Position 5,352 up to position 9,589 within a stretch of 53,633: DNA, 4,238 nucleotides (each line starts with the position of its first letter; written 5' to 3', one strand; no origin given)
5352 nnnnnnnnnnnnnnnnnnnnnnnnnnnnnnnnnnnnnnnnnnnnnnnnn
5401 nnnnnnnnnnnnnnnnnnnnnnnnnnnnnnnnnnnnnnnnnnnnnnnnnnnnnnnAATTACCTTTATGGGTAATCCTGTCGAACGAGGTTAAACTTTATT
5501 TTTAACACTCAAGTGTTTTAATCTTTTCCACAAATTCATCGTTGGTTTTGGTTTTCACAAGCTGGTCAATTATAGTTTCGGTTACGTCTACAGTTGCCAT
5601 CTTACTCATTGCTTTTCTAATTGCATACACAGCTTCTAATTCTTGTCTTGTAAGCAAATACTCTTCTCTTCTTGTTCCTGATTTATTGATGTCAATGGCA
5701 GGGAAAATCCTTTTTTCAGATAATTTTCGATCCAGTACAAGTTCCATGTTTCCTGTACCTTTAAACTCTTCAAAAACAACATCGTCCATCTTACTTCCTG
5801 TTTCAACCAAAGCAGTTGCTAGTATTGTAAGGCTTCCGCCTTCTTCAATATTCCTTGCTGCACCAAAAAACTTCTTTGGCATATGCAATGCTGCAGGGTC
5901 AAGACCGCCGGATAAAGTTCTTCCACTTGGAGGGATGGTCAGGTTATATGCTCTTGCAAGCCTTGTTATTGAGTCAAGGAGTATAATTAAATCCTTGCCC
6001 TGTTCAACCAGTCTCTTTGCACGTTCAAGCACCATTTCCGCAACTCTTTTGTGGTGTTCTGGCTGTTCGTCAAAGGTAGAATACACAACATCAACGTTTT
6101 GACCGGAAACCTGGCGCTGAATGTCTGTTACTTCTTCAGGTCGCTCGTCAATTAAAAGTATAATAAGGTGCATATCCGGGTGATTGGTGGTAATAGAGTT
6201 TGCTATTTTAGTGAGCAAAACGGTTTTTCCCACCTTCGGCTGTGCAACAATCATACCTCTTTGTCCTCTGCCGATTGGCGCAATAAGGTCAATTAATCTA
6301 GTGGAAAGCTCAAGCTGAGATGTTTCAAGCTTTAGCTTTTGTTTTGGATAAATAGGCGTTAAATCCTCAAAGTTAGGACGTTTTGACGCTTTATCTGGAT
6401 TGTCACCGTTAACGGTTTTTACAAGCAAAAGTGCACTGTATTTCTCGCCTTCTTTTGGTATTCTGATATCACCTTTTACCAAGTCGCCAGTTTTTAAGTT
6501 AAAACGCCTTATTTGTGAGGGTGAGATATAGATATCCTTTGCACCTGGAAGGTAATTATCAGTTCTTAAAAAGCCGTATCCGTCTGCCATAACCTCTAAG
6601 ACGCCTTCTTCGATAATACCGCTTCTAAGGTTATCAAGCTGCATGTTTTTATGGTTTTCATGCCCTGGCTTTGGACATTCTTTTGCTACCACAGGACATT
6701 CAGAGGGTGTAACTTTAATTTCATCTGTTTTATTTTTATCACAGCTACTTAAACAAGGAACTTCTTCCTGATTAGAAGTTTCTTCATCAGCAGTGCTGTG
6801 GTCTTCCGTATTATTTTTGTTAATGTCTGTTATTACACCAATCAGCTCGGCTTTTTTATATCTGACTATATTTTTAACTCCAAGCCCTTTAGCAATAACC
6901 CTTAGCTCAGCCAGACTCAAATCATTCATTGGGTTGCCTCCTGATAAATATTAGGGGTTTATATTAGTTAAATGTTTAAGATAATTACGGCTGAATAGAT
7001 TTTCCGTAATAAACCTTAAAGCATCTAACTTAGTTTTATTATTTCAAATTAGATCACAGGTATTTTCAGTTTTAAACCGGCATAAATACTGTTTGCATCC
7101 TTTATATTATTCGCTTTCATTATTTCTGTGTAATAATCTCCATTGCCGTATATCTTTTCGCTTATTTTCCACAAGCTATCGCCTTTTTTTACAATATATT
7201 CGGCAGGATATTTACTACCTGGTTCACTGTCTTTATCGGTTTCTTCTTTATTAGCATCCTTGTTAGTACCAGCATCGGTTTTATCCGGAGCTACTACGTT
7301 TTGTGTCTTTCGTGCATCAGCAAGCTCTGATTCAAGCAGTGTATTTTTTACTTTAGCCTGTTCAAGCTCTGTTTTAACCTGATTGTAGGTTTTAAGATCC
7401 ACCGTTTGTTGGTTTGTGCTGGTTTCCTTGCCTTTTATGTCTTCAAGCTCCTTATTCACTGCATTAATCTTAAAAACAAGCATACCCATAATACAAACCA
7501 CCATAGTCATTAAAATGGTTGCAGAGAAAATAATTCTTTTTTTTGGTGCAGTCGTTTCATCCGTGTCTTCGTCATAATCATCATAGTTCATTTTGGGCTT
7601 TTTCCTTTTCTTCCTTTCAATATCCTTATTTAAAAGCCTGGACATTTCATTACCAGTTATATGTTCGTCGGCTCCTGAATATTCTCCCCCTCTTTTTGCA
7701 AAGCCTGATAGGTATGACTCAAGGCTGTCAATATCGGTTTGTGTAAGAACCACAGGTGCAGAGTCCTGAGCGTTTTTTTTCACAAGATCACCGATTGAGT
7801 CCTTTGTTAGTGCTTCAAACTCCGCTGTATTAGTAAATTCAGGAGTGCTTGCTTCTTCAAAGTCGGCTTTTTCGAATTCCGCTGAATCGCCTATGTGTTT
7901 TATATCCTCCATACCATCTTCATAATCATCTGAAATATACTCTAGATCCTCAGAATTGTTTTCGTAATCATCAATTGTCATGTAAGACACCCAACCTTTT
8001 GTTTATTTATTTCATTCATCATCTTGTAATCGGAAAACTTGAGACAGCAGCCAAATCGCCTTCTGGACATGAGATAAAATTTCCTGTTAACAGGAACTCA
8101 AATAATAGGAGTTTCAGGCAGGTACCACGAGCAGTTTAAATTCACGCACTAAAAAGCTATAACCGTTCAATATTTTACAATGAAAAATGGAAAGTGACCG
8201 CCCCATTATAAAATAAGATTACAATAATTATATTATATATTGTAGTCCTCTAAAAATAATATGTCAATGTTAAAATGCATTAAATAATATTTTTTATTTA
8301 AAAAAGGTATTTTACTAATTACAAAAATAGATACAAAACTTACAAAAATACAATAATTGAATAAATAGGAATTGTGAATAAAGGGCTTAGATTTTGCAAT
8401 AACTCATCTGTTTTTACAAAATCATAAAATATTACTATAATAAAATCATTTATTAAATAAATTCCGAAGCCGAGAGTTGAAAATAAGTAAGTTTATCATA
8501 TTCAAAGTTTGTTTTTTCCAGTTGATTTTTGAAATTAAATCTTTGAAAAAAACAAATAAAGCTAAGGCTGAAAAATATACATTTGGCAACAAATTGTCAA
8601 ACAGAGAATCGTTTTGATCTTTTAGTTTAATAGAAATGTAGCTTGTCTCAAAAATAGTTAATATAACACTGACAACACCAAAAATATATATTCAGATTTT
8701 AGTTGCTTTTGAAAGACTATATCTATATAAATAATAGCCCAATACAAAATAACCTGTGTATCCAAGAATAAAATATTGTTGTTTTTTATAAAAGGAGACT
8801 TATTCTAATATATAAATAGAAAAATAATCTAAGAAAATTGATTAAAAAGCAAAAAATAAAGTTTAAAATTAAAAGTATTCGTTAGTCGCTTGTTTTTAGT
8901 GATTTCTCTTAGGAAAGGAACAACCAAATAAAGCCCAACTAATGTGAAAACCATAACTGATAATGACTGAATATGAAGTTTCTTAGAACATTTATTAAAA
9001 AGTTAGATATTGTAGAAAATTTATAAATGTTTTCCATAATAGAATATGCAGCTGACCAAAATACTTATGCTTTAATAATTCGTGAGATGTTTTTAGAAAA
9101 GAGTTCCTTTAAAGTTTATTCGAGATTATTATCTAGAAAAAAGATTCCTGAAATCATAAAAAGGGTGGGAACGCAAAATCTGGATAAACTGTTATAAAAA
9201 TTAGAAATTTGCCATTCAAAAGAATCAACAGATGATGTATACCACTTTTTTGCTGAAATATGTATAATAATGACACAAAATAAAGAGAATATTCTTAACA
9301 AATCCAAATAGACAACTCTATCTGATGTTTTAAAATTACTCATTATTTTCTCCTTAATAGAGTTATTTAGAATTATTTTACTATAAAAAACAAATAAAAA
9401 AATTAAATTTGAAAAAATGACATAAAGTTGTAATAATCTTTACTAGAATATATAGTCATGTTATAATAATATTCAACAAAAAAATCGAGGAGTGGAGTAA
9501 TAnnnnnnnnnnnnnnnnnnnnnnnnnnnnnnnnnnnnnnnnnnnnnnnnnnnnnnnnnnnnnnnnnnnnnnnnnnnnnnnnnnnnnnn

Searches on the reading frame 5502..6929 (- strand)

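Call 44: search_protein_families(library=pfam, proteins=[window:5502-6929:-], max_evalue=0.001)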
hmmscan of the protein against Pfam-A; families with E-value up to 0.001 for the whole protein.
window:5502-6929:- (475 aa): 5 families
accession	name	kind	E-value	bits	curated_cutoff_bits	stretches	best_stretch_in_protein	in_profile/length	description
PF07497.18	Rho_RNA_bind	-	1.5e-33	114.9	27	1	108-179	2-73/73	Rho termination factor, RNA-binding domain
PF00006.31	ATP-synt_ab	-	1.6e-28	100.2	29.5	1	211-417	3-211/213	ATP synthase alpha/beta family, nucleotide-binding domain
PF07498.18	Rho_N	-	6.1e-07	29.7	24.9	1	4-30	5-31/43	Rho termination factor, N-terminal domain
PF08206.17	OB_RNB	-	5.8e-06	26.3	24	1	109-152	1-39/58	Ribonuclease B OB domain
PF13481.12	AAA_25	-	2.7e-05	24.3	27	1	219-306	30-104/195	AAA domain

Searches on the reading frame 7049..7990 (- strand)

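Call 44: search_protein_families(library=pfam, proteins=[window:7049-7990:-], max_evalue=0.001)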
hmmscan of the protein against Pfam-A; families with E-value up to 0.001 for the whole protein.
window:7049-7990:- (313 aa): 1 family
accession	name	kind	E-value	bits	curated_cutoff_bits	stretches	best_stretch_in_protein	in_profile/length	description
PF01476.26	LysM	-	1.6e-12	47.6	20.9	1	265-311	1-43/43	LysM domain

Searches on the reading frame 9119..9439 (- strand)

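Call 93: search_protein_families(library=pfam, proteins=[window:9119-9439:-], max_evalue=0.01)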
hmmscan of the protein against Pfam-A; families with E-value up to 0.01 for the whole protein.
window:9119-9439:- (107 aa): 1 family
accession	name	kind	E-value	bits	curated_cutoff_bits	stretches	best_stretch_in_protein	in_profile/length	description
PF01757.29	Acyl_transf_3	-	6.8e-11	42.2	31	1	43-101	2-59/326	Acyltransferase domain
